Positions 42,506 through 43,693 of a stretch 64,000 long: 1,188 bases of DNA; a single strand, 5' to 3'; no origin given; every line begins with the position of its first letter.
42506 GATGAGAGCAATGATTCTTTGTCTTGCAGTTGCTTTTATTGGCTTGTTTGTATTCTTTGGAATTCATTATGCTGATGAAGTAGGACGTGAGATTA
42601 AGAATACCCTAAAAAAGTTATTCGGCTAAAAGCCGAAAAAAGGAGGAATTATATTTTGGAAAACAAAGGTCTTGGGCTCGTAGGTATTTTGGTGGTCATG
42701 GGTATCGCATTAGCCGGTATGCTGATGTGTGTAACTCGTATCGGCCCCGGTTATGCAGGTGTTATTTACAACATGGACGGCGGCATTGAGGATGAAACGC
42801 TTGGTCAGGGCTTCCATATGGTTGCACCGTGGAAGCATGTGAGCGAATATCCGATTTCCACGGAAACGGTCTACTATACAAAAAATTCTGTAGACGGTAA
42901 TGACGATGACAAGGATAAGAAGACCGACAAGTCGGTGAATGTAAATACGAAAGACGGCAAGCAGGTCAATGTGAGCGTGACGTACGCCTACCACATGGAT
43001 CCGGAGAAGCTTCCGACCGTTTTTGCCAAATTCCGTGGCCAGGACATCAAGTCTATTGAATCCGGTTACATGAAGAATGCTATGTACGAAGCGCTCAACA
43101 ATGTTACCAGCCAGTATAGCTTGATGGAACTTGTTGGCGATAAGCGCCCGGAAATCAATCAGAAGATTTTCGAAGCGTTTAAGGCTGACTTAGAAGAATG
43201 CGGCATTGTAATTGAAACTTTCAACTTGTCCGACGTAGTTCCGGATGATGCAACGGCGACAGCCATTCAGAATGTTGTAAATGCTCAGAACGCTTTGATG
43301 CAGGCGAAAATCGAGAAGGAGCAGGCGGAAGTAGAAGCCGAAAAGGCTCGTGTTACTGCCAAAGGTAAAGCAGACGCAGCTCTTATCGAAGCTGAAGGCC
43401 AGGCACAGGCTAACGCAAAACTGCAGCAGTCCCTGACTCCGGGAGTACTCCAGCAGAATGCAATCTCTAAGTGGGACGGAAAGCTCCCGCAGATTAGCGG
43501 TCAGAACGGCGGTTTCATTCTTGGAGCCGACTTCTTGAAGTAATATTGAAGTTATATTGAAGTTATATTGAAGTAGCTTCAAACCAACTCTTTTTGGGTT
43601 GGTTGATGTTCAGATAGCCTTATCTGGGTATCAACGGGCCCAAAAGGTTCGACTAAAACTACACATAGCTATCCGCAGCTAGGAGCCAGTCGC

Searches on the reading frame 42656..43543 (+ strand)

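Call 104: search_protein_families(library=pfam, proteins=[window:42656-43543:+], max_evalue=0.001)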
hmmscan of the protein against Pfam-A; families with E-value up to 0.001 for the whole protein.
window:42656-43543:+ (295 aa): 2 families
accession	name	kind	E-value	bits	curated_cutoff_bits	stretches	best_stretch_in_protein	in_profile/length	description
PF01145.31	Band_7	-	2.2e-30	106.4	23.6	1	28-225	2-175/176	SPFH domain / Band 7 family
PF01015.23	Ribosomal_S3Ae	-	0.00059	19.9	29.3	1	88-176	98-172/191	Ribosomal S3Ae family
